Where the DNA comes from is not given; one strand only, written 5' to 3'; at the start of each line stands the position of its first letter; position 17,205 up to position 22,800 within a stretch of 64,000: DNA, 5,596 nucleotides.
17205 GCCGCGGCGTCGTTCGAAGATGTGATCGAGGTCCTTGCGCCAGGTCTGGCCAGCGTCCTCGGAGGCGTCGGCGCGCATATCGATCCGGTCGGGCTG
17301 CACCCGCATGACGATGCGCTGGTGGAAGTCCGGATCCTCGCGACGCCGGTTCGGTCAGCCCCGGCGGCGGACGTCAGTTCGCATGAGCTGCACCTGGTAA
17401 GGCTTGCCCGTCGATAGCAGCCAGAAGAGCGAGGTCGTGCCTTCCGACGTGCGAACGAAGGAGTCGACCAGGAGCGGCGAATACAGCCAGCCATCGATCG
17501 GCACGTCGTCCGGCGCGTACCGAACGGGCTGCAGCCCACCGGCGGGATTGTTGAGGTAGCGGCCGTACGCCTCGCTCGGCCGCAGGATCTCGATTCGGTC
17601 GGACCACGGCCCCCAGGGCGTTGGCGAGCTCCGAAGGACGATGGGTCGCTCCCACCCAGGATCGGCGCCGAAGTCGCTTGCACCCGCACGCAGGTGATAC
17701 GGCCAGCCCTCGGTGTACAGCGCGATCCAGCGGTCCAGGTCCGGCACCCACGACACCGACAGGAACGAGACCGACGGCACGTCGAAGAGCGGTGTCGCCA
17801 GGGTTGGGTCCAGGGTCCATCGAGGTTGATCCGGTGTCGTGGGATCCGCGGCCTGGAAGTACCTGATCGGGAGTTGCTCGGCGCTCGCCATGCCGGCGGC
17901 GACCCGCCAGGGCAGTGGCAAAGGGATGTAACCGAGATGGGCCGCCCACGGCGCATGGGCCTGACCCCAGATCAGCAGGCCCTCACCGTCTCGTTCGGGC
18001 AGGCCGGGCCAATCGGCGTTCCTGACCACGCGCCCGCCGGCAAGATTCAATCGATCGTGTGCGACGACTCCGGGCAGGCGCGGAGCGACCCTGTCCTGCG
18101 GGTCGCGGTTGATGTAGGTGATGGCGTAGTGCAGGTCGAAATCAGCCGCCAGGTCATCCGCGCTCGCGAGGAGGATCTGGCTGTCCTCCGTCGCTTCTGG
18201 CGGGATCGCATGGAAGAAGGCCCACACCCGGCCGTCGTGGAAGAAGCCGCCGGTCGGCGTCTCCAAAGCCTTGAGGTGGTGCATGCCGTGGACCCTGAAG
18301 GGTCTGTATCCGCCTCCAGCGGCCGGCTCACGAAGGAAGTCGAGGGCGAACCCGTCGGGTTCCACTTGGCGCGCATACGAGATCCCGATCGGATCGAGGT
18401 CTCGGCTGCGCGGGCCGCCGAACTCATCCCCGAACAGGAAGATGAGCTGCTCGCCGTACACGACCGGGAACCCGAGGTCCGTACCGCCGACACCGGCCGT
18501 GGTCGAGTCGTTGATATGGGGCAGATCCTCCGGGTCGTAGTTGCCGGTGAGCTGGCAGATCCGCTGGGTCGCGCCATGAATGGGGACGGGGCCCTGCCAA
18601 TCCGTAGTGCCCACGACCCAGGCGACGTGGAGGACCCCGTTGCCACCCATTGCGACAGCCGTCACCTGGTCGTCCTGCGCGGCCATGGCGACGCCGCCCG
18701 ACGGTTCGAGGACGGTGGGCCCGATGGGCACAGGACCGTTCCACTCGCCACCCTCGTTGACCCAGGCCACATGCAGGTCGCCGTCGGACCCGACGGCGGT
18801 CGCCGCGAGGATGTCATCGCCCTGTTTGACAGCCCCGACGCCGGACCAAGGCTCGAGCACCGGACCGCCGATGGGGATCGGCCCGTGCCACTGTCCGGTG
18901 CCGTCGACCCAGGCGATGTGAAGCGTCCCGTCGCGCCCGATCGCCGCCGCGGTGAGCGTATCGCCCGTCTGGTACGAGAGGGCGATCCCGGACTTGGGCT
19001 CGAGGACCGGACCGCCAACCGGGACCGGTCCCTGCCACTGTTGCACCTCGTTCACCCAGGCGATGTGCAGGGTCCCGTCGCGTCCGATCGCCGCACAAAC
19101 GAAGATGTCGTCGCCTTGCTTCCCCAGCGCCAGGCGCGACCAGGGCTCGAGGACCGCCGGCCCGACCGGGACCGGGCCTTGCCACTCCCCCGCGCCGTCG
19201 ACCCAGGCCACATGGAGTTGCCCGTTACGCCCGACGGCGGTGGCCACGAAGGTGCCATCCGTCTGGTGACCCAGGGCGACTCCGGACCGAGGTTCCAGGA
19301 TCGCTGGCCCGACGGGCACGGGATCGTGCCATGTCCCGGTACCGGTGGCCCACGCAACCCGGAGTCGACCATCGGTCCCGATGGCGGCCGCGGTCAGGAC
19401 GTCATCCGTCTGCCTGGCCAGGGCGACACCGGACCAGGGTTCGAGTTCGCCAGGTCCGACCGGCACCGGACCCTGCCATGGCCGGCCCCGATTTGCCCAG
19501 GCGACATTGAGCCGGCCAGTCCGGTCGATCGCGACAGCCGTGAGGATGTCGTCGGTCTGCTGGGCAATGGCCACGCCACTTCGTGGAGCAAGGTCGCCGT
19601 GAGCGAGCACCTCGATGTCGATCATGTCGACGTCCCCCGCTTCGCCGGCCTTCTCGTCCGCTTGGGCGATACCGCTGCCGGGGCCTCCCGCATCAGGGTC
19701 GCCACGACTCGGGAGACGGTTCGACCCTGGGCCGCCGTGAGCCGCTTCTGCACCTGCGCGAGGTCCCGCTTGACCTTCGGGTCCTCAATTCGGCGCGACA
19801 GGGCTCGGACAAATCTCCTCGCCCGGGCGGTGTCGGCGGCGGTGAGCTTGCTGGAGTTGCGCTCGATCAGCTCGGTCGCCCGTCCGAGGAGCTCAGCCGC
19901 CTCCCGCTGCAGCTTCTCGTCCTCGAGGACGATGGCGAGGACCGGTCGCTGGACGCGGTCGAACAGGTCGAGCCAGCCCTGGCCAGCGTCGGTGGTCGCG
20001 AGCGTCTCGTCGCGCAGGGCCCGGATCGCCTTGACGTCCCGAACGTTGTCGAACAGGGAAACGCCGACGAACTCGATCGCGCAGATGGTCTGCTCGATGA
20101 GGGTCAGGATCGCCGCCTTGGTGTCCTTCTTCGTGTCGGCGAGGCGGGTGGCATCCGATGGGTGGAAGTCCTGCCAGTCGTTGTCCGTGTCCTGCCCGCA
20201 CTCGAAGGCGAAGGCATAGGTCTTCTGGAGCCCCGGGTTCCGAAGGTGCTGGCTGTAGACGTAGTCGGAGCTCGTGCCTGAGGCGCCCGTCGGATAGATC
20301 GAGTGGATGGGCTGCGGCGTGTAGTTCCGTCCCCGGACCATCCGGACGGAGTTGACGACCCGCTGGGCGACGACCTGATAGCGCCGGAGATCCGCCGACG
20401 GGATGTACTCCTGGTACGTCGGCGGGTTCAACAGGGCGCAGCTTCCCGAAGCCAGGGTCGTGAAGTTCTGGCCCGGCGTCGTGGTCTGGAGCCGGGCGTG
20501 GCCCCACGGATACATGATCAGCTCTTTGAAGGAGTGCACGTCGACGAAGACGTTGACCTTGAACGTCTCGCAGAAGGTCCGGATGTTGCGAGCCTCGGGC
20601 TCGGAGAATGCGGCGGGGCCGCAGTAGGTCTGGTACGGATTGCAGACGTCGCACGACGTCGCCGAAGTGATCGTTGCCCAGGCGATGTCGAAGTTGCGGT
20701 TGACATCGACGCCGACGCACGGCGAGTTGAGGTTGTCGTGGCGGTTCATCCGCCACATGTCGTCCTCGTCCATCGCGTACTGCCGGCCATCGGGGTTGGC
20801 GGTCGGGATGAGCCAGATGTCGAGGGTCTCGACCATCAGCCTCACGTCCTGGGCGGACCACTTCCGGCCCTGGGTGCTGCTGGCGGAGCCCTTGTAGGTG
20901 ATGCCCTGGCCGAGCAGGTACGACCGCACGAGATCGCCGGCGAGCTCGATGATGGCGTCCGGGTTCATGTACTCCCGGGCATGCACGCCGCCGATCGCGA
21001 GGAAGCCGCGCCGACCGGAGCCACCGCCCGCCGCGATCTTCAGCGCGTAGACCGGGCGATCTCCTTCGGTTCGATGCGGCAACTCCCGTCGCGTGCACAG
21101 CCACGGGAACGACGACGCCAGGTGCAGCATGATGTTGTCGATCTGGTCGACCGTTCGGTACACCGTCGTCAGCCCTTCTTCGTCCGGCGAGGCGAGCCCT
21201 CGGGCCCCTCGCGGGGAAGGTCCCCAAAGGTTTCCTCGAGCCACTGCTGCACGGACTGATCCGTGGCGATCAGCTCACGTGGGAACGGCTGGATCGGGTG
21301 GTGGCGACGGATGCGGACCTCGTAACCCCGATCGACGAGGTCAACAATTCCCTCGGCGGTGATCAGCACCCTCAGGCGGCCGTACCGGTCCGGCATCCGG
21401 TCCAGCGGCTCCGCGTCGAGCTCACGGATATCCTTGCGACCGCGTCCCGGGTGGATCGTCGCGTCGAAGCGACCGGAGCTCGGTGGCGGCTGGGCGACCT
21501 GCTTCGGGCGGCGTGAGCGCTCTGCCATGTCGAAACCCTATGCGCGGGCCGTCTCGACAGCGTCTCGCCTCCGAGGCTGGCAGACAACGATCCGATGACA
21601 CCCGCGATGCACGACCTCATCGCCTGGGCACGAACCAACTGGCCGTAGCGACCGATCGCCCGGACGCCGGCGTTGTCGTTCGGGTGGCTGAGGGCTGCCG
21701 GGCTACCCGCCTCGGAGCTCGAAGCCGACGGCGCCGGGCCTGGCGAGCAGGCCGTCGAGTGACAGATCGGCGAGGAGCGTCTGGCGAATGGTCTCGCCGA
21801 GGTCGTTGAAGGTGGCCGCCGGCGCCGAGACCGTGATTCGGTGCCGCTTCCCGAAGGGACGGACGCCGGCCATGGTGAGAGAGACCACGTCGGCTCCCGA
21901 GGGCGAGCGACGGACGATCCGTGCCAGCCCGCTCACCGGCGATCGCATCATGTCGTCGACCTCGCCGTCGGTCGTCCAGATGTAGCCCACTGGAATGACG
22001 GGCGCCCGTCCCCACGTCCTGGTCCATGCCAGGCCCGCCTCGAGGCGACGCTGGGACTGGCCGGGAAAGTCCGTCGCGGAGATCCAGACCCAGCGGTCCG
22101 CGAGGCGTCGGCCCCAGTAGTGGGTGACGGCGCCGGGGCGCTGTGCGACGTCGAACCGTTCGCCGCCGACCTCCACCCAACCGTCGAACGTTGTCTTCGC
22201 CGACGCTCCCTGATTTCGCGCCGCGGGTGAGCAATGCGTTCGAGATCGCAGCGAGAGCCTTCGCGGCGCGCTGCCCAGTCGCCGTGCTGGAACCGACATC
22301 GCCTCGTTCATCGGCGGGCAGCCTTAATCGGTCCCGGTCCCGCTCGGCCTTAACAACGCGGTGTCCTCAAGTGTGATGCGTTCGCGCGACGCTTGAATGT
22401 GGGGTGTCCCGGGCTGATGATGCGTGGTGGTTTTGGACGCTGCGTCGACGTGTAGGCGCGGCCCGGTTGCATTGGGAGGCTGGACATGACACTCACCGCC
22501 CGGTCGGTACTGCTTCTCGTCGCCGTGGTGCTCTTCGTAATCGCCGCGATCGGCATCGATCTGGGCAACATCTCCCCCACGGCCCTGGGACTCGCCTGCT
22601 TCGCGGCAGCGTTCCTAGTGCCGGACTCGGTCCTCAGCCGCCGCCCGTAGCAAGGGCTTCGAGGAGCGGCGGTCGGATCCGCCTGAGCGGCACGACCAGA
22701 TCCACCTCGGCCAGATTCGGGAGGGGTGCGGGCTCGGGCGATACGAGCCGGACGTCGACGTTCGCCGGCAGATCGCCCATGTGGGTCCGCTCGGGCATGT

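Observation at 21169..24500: Segmental duplication and mosaic recombination of a hypothetical gene family with S4-gene fragments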

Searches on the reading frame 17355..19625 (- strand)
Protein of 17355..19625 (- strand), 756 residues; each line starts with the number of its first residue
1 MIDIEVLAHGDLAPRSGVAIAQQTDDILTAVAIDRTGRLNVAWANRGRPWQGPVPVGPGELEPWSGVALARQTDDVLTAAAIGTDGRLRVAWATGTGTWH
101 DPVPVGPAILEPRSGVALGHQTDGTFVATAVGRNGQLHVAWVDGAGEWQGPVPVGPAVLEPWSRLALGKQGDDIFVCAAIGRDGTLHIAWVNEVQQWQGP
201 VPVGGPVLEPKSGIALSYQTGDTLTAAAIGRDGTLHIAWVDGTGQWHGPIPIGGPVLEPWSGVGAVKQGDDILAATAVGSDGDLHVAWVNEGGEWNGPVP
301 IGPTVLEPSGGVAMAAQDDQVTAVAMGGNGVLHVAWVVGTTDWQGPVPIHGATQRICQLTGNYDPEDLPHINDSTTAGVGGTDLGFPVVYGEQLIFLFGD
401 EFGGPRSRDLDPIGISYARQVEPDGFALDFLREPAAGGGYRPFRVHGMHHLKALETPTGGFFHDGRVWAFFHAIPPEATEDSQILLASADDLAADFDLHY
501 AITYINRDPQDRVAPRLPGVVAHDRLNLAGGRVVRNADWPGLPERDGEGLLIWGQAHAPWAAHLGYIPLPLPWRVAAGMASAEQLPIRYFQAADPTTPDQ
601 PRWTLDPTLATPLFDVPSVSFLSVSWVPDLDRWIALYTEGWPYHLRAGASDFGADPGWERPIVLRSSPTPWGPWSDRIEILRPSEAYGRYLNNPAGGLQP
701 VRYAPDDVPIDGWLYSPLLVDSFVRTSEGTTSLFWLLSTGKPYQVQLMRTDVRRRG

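Call 38: search_protein_families(library=pfam, proteins=[window:17355-19625:-], max_evalue=0.01)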
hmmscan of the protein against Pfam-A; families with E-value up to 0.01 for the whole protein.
window:17355-19625:- (756 aa): 2 families
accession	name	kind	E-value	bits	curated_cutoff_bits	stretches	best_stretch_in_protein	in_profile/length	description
PF13810.12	DUF4185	-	4.5e-10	39.7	39.5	2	375-407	8-41/309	Domain of unknown function (DUF4185)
PF13517.12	FG-GAP_3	-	0.00034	21.6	26.9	0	74-107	8-37/61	FG-GAP-like repeat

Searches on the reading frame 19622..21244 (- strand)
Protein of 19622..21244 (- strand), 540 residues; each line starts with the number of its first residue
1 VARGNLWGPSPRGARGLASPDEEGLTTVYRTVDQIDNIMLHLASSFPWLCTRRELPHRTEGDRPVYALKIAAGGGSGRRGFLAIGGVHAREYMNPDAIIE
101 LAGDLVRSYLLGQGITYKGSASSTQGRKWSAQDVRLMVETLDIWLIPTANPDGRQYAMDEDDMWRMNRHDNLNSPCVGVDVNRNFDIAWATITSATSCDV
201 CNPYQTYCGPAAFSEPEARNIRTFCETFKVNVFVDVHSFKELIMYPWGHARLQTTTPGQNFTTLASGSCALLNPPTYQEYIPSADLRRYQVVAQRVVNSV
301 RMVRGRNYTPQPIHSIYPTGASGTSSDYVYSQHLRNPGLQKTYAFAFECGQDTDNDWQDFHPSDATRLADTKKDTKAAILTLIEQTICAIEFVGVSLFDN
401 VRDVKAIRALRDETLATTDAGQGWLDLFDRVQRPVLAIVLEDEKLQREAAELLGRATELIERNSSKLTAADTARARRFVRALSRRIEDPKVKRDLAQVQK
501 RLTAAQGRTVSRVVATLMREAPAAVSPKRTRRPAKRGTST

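Call 4: search_protein_families(library=pfam, proteins=[window:19622-21244:-], max_evalue=0.01)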
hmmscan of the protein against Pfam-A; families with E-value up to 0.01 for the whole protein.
window:19622-21244:- (540 aa): 1 family
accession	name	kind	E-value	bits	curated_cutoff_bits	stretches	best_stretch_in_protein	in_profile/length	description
PF00246.29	Peptidase_M14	-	3.3e-50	171.7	21.6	1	37-364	3-273/286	Zinc carboxypeptidase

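Call 5: search_protein_families(library=ncbifam, proteins=[window:19622-21244:-], max_evalue=0.01)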
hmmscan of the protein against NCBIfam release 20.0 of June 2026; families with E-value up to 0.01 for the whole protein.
window:19622-21244:- (540 aa): 0 families

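Call 18: find_related_loci(query=A4, collection=genome_contigs, flank=10000)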
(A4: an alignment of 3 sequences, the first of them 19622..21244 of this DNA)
Query A4 (540 aa) in genome_contigs; peptide patterns used: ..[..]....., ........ (x = any residue, [..] = any of these).
473 stretches matched a pattern; 201 encode a relative of the query (tblastn E <= 1e-3); the best 80 are kept; 80 distinct loci.
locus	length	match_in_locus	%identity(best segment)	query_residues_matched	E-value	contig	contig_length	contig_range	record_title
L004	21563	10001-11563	81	1-522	0e+0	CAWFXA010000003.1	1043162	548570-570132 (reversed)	MAG: uncultured Chloroflexia bacterium isolate MFD06742.bin.1.113 genome assembly, contig: contig_8774, whole genome sho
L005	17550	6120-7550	52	28-518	6e-167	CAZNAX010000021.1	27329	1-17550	MAG TPA_asm: uncultured Desulfatibacillum sp. isolate binchicken_co234_279 genome assembly, contig: NODE_760_length_2732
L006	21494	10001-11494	48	10-529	4e-162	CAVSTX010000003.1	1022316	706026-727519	MAG: Pyrinomonadaceae bacterium isolate MFD09212.bin.1.129 genome assembly, contig: contig_64038, whole genome shotgun s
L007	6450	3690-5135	49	28-518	9e-157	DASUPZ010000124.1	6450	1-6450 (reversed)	MAG TPA_asm: Pyrinomonadaceae bacterium isolate SMAG_U1668 k141_997005, whole genome shotgun sequence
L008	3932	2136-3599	48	28-523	2e-161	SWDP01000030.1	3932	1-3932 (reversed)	MAG: Nitrospira sp. isolate RSF6 Nitrospira_sp_RSF6_46, whole genome shotgun sequence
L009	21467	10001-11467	48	26-522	2e-154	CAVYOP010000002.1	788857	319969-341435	MAG: uncultured Acidobacteriota bacterium isolate MFD09212.bin.2.143 genome assembly, contig: contig_15952, whole genome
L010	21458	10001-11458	47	28-518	3e-152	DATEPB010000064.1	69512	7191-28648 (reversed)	MAG TPA_asm: Pyrinomonadaceae bacterium isolate SMAG_U9010 k141_1518172, whole genome shotgun sequence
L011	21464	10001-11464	49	28-523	7e-152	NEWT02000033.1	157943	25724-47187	MAG: Nitrospira sp. CG24A Nitrospira_sp_RSF2_CG24_A_33, whole genome shotgun sequence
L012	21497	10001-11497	48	20-532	4e-150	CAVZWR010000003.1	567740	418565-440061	MAG: uncultured Actinomycetes bacterium isolate MFD02159.bin.2.38 genome assembly, contig: contig_23710, whole genome sh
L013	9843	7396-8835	47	28-522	2e-150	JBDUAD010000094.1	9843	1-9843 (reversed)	MAG: bacterium isolate cluster4_bin.182 NODE_19129_length_9843_cov_13.710870, whole genome shotgun sequence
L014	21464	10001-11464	48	28-523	3e-150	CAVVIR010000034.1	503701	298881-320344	MAG: uncultured Nitrospiraceae bacterium isolate MFD01561.bin.2.25 genome assembly, contig: contig_9752, whole genome sh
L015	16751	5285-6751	46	20-522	6e-149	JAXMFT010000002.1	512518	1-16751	MAG: Burkholderiales bacterium isolate STL-PRO94 C3.35.fa-2, whole genome shotgun sequence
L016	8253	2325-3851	45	9-533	6e-149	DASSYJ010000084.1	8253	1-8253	MAG TPA_asm: Ornithinibacter sp. isolate SMAG_U674 k141_1136016, whole genome shotgun sequence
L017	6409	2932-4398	46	20-522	2e-149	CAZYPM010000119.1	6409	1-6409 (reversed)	MAG TPA_asm: uncultured Steroidobacteraceae bacterium isolate SRP329715_co1_238 genome assembly, contig: NODE_18726_leng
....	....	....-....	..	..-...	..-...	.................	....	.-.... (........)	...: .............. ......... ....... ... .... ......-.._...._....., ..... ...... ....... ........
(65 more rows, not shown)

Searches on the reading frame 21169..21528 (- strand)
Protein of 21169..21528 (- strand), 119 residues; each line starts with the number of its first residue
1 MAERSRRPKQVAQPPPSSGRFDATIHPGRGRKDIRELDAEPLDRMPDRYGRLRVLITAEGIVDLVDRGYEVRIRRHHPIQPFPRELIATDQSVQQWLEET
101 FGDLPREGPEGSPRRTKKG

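Call 4: search_protein_families(library=pfam, proteins=[window:21169-21528:-], max_evalue=0.01)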
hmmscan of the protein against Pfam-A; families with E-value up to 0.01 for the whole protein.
window:21169-21528:- (119 aa): 0 families

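Call 5: search_protein_families(library=ncbifam, proteins=[window:21169-21528:-], max_evalue=0.01)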
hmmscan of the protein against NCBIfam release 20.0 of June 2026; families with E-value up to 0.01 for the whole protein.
window:21169-21528:- (119 aa): 0 families

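Call 49: search_protein_families(library=pfam, proteins=[window:21169-21528:-], max_evalue=1)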
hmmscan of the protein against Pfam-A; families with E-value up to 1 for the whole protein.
window:21169-21528:- (119 aa): 1 family
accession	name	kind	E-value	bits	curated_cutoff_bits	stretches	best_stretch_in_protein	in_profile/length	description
PF19585.4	DUF6092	-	0.27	12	28.7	1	46-103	21-81/86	Family of unknown function (DUF6092)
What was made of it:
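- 21169..21528 (-): ORF C: an intact 119-aa gene of a conserved family, the first gene of the C-M14 operon. The M14 peptidase is at 19622-21172/21244. There is no Pfam or NCBIfam hit (calls 4, 5, 49).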

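Call 59: find_encoding_contigs(protein=window:21169-21528:-, flank=10000, max_places=6)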
Protein window:21169-21528:- (119 aa): no gene with exactly this product is on record in the collection.

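Call 63: find_homologous_proteins(query=window:21169-21528:-, max_evalue=0.001)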
Query window:21169-21528:- (119 aa): 26 proteins with E <= 0.001 among 33 candidates.
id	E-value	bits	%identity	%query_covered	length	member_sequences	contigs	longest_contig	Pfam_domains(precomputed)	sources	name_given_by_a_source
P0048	1.1e-72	260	100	100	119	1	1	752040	-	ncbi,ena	-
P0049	2.0e-52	194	80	98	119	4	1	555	-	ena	-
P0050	3.0e-49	184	72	100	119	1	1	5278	-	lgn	-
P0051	5.5e-48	180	70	100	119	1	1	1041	-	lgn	-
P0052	5.1e-33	132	55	99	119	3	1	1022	-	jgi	jgi:hypothetical protein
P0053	6.0e-33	132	56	98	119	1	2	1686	-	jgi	jgi:hypothetical protein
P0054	1.1e-32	131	69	72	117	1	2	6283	-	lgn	-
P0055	4.1e-32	129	54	98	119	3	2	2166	-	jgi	jgi:hypothetical protein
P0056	1.8e-31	127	56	98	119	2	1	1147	-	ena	-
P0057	3.8e-31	126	54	97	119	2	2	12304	-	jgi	jgi:hypothetical protein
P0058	6.4e-31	125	64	71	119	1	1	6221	-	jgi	jgi:hypothetical protein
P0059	2.0e-29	120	53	97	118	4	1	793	-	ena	-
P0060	2.7e-29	120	52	92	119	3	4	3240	-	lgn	-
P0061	5.7e-28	115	54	95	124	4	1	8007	-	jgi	-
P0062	1.0e-27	115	54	93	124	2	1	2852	-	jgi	jgi:hypothetical protein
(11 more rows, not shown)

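Call 70: predict_structure(alignment_id=A8)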
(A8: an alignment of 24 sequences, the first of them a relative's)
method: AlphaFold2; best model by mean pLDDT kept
length: 119 residues; sequences in the alignment: 24
mean_pLDDT: 75.5   pTM: 0.50
mean pLDDT of the five models: 75.5, 75.1, 73.8, 73.8, 69.7
residues with pLDDT >= 90: 33; 70-90: 46; 50-70: 20; < 50: 20
segments of 3 or more residues with pLDDT < 50: 1-3, 5-7, 13-15, 110-113, 115-119
pLDDT, mean of each block of 10 residues (from residue 1): 48 59 90 85 86 91 93 84 73 87 61 44
secondary structure, 60 per line:
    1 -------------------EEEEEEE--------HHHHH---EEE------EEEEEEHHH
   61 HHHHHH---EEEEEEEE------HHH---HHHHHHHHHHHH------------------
elements in order: E20-26 H35-39 E43-45 E52-57 H58-66 E70-77 H90-101

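Call 72: fold_search(model_id=the predicted structure, library=pdb)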
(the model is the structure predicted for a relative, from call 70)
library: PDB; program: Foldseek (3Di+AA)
matches with E <= 10: 233; with E <= 0.001: 0
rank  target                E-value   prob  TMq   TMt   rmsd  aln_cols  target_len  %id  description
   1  5juo_DC               5.6e-01  0.28  0.29  0.06   8.1       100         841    9  Saccharomyces cerevisiae 80S ribosome bound with elongation factor eEF2-GDP-sordarin and Taura Syndrome Virus IRES, S (released 2016-10-05)
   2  3sde_A                6.0e-01  0.13  0.24  0.13  14.9       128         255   18  Crystal structure of a paraspeckle-protein heterodimer, PSPC1/NONO (released 2012-03-14)
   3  7sp0_A                6.3e-01  0.13  0.22  0.13  12.7       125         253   11  Crystal structure of human SFPQ L534I mutant in complex with zinc (released 2022-10-12)
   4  5ifn_A                6.3e-01  0.13  0.23  0.13  15.1       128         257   18  Human PSPC1 Homodimer (released 2017-08-09)
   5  4wik_A                6.8e-01  0.11  0.20  0.14  12.1       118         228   11  HUMAN SPLICING FACTOR, CONSTRUCT 2 (released 2015-04-01)
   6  9iv3_C                8.1e-01  0.11  0.25  0.26  13.2       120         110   13  Crystal structure of CcmS-CcmK1 complex from Synechocystis sp. PCC 6803 (released 2025-03-12)
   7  6ncq                  8.1e-01  0.11  0.22  0.13  14.5       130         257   13  The dimerization domain of human SFPQ in space group C2221 (released 2019-06-26)
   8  6czl_C                9.2e-01  0.15  0.28  0.13   8.3       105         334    8  Crystal structure of Medicago truncatula ATP-phosphoribosyltransferase in relaxed form (released 2018-08-15)
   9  7uj1_B                9.2e-01  0.12  0.23  0.13  13.5       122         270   11  Crystal structure of PSF-RNA complex (released 2022-09-28)
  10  9gni_DE               9.2e-01  0.11  0.22  0.14  14.4       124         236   14  NONO/SFPQ filament: composite structure (released 2025-09-17)
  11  5ifn_B                9.2e-01  0.11  0.23  0.13  15.1       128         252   18  Human PSPC1 Homodimer (released 2017-08-09)
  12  6wmz_B                9.2e-01  0.10  0.22  0.14  14.8       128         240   16  Crystal structure of human SFPQ/NONO complex (released 2021-04-28)
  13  9qzl_B                9.2e-01  0.10  0.21  0.13  12.7       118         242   14  Structure of NONO bound to (R)-SKBG-1 in P43212 (released 2025-12-17)
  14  7pkt_x                1.1e+00  0.09  0.23  0.19  16.5       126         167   13  Large subunit of the Chlamydomonas reinhardtii mitoribosome (released 2022-06-15)
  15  2n82_MODEL_1_B        1.1e+00  0.07  0.20  0.21   9.9       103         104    9  solution structure of the complex of microRNA 20b pre-element with Rbfox RRM (released 2016-04-13)
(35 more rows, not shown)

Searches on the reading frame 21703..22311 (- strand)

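Call 4: search_protein_families(library=pfam, proteins=[window:21703-22311:-], max_evalue=0.01)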
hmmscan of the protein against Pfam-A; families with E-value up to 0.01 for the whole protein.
window:21703-22311:- (202 aa): 1 family
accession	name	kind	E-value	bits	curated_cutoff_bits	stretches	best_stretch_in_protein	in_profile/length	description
PF14249.11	Tocopherol_cycl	-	1.1e-05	25.1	26.6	1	38-93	164-219/335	Tocopherol cyclase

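Call 5: search_protein_families(library=ncbifam, proteins=[window:21703-22311:-], max_evalue=0.01)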
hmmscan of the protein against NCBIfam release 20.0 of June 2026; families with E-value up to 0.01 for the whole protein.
window:21703-22311:- (202 aa): 0 families

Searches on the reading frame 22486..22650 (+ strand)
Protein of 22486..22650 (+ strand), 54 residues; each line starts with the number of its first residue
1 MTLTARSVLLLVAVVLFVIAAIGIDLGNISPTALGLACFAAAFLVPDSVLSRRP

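Call 49: search_protein_families(library=pfam, proteins=[window:22486-22650:+], max_evalue=1)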
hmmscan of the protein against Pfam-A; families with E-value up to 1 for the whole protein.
window:22486-22650:+ (54 aa): 2 families
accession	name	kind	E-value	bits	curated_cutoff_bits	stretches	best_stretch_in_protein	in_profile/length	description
PF19616.4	DUF6121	-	0.021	15.2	27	1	9-47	48-84/155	Family of unknown function (DUF6121)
PF25471.1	TM_PetC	-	0.026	14.8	37.1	1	26-48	18-40/48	Iron-sulfur subunit PetC transmembrane anchor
